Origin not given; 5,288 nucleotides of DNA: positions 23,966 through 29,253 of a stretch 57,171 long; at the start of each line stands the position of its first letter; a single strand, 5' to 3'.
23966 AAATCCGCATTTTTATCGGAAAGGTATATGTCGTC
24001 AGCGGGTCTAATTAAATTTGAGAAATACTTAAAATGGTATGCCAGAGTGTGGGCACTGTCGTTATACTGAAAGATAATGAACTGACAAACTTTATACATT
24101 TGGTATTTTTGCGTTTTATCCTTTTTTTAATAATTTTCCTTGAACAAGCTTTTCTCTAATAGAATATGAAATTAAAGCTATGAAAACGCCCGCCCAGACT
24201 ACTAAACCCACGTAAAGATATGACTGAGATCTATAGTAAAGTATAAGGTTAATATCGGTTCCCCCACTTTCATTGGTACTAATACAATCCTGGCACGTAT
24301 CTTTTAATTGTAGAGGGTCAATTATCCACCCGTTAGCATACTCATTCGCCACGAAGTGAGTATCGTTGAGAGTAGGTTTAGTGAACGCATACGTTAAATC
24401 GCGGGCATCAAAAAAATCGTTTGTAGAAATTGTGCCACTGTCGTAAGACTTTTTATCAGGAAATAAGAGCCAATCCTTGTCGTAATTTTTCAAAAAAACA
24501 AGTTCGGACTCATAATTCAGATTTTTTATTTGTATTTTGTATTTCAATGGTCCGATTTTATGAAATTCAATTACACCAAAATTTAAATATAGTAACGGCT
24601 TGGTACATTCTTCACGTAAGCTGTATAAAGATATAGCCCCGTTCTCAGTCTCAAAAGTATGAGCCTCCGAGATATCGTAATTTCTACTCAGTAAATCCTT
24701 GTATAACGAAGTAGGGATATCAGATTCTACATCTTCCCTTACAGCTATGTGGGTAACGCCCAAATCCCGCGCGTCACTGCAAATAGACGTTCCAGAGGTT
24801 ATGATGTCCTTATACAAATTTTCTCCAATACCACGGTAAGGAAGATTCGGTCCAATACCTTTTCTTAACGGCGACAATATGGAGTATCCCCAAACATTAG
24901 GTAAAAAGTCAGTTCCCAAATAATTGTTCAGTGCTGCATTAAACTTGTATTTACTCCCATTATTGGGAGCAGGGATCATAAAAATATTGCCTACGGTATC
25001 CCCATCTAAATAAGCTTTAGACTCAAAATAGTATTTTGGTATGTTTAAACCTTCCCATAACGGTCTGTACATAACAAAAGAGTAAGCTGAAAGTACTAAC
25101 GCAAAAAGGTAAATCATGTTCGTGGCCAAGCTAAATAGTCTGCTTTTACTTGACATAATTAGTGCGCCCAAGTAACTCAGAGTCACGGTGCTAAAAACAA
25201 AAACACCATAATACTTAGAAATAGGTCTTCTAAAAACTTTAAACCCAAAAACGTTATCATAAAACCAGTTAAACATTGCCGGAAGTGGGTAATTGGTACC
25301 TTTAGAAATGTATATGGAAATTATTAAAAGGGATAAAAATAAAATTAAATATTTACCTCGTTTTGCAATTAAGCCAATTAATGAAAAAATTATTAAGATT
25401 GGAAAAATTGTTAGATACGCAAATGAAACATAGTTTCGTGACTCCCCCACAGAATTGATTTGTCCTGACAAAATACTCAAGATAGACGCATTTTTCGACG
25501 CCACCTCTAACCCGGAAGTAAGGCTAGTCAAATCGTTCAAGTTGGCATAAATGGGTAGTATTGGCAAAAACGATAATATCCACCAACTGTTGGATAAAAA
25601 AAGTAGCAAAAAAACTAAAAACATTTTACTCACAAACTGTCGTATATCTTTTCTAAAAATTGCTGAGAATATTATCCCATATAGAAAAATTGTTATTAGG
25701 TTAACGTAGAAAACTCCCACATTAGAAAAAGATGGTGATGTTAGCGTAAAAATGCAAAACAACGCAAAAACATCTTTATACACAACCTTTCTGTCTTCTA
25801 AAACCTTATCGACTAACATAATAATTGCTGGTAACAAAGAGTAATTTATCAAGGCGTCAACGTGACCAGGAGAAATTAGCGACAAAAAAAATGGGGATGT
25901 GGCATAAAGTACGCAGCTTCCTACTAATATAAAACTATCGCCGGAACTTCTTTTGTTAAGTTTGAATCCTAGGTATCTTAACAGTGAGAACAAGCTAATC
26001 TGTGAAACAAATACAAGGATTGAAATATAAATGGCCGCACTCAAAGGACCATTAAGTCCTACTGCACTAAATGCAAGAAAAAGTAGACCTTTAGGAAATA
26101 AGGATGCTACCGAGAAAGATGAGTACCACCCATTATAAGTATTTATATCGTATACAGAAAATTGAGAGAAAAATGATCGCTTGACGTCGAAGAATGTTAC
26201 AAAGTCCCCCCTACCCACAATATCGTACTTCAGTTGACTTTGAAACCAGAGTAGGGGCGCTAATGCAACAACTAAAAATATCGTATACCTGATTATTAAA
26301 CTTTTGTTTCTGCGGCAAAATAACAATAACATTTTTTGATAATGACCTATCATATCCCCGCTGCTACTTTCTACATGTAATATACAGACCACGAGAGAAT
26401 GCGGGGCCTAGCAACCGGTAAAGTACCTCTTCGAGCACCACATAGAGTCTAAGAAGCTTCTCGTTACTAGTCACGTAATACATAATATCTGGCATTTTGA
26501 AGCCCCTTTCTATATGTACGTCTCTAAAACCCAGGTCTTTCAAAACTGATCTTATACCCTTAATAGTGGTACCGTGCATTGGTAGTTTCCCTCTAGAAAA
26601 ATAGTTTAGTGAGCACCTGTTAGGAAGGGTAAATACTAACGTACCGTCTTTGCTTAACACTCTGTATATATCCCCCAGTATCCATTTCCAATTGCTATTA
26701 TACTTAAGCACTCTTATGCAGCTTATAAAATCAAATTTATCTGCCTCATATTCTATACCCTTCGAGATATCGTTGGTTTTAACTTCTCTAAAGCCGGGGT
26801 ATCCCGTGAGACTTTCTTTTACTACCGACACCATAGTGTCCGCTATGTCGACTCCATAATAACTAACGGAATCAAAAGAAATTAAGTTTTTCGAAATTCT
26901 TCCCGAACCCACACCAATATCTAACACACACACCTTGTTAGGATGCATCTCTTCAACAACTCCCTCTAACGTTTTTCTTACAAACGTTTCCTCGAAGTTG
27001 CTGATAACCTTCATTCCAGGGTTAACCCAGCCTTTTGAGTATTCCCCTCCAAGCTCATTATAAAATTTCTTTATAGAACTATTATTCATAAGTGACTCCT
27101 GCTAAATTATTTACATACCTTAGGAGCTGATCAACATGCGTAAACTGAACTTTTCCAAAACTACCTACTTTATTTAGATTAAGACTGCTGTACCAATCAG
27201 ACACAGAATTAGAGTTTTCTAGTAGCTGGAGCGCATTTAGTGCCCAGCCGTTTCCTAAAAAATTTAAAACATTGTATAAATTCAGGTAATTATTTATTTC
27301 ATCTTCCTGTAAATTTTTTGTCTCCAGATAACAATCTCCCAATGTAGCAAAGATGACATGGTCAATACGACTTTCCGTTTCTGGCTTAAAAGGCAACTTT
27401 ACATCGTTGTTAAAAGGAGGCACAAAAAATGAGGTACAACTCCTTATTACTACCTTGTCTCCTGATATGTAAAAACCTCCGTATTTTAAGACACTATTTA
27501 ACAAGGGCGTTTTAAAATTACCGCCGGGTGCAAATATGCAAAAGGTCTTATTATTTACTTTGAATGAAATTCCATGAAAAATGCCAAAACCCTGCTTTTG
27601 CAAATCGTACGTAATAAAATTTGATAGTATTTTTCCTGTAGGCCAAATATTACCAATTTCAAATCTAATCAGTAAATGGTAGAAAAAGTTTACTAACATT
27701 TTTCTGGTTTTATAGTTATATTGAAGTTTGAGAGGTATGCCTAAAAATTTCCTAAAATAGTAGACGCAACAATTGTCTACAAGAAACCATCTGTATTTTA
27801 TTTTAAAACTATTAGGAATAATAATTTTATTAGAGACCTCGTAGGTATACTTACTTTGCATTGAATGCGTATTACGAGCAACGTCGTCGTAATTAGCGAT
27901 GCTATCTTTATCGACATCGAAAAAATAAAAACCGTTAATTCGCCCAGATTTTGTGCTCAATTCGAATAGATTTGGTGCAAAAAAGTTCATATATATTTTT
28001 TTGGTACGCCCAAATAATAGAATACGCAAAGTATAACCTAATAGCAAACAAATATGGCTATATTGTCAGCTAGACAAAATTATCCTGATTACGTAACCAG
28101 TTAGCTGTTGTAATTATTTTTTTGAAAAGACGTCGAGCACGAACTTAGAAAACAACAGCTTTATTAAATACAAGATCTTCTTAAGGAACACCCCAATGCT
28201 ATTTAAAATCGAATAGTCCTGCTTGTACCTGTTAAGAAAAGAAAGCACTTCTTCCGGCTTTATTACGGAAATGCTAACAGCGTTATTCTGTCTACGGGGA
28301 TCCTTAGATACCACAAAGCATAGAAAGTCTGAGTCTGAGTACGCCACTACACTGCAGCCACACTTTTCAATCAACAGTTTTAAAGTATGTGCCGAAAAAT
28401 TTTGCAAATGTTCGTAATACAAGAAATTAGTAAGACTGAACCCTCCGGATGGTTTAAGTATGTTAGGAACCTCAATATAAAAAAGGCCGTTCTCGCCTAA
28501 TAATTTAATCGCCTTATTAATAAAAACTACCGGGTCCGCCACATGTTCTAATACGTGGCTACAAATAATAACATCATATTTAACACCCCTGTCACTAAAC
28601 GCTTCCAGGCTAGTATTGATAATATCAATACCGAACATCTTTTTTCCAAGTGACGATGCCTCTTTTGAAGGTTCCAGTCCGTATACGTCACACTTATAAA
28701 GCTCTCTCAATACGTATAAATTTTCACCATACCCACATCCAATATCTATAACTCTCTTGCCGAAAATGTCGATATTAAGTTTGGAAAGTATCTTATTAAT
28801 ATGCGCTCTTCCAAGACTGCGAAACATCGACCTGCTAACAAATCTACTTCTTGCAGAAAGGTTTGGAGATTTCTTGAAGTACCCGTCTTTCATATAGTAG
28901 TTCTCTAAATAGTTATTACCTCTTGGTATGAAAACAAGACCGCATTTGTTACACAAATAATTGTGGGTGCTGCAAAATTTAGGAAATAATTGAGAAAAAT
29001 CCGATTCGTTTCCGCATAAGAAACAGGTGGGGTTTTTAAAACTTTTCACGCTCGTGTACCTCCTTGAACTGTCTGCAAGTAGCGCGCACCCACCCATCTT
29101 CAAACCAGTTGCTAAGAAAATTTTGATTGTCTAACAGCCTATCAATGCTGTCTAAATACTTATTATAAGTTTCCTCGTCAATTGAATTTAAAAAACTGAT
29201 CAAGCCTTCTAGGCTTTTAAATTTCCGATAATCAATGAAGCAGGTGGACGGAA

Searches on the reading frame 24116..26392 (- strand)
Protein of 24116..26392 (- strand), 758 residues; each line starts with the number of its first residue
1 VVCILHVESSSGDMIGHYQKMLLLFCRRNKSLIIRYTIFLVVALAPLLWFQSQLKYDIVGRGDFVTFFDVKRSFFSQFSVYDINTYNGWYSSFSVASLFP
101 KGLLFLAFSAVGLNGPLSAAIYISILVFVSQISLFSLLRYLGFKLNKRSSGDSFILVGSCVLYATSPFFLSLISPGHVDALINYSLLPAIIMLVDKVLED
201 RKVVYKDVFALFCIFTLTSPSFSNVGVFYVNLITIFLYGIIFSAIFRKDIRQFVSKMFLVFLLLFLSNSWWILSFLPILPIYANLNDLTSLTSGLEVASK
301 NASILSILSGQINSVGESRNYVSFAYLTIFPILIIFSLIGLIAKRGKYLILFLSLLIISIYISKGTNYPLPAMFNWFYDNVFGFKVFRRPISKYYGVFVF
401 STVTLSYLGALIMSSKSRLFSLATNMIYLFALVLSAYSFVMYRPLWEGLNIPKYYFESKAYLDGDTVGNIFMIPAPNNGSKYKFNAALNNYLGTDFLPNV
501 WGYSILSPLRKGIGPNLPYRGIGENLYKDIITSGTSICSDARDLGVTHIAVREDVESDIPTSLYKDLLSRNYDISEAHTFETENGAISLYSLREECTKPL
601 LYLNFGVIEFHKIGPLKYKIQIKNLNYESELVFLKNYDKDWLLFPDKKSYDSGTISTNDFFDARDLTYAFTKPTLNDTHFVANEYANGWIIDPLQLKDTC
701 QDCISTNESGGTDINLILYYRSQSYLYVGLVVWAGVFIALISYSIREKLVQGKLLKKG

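Call 6: search_protein_families(library=pfam, proteins=[window:24116-26392:-], max_evalue=0.01)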
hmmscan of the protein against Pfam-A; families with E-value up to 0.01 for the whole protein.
window:24116-26392:- (758 aa): 1 family
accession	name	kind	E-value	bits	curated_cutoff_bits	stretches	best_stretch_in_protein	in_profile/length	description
PF11847.13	GT-C_AftD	-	0.0056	15.1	26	0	98-276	54-216/661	Alpha-(1->3)-arabinofuranosyltransferase, N-terminal GT-C domain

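Call 44: find_homologous_proteins(query=window:24116-26392:-)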
Query window:24116-26392:- (758 aa): 5 proteins with E <= 0.001 among 8000 candidates.
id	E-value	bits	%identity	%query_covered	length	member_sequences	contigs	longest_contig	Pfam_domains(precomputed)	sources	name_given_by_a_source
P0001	0.0e+0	1646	100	98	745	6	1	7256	-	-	-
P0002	4.0e-152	526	40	87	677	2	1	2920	PF11847.14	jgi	-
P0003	9.7e-92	327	30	91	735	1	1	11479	PF11847.14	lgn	-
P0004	1.8e-84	303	30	92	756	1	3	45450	PF11847.14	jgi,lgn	-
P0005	5.5e-10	56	28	25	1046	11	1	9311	-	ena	-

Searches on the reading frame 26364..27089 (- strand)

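Call 6: search_protein_families(library=pfam, proteins=[window:26364-27089:-], max_evalue=0.01)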
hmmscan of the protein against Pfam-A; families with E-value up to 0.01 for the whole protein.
window:26364-27089:- (241 aa): 8 families
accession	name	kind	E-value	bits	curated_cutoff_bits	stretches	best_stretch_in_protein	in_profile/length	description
PF08241.18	Methyltransf_11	-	1.8e-12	48.2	21.2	1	56-153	1-95/95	Methyltransferase domain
PF13489.12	Methyltransf_23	-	1.9e-11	44.4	27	1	49-159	20-123/164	Methyltransferase domain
PF13847.12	Methyltransf_31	-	1.9e-11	44.3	27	1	55-157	7-113/145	Methyltransferase domain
PF13649.12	Methyltransf_25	-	2.6e-11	44.5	27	1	55-149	1-97/97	Methyltransferase domain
PF08242.18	Methyltransf_12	-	1.9e-10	41.7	30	1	56-151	1-98/98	Methyltransferase domain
PF05219.18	DREV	-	6.1e-05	22.7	26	1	38-155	79-188/265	DREV methyltransferase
PF07021.18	MetW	-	0.00085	19.4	21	1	45-171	7-129/193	Methionine biosynthesis protein MetW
PF01209.24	Ubie_methyltran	-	0.0077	16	20.1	1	38-153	36-151/233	ubiE/COQ5 methyltransferase family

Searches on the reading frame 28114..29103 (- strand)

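Call 6: search_protein_families(library=pfam, proteins=[window:28114-29103:-], max_evalue=0.01)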
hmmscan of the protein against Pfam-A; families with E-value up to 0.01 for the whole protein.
window:28114-29103:- (329 aa): 9 families
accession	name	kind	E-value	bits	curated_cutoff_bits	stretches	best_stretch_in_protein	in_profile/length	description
PF13489.12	Methyltransf_23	-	1.9e-21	76.9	27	1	115-254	23-163/164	Methyltransferase domain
PF08241.18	Methyltransf_11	-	4.5e-12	46.9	21.2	1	119-210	1-95/95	Methyltransferase domain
PF13847.12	Methyltransf_31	-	8.8e-12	45.4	27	1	115-215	4-114/145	Methyltransferase domain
PF08242.18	Methyltransf_12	-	3.7e-11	44.1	30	1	119-208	1-98/98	Methyltransferase domain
PF13649.12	Methyltransf_25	-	4e-10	40.7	27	1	118-206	1-97/97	Methyltransferase domain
PF02353.26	CMAS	-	5e-07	29.8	27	1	100-211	49-165/273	Mycolic acid cyclopropane synthetase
PF07021.18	MetW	-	5.3e-07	29.9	21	1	115-200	14-100/193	Methionine biosynthesis protein MetW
PF05219.18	DREV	-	2.1e-05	24.2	26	1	109-262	89-245/265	DREV methyltransferase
PF05891.18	Methyltransf_PK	-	0.0027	17.7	27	1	150-211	96-160/218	AdoMet dependent proline di-methyltransferase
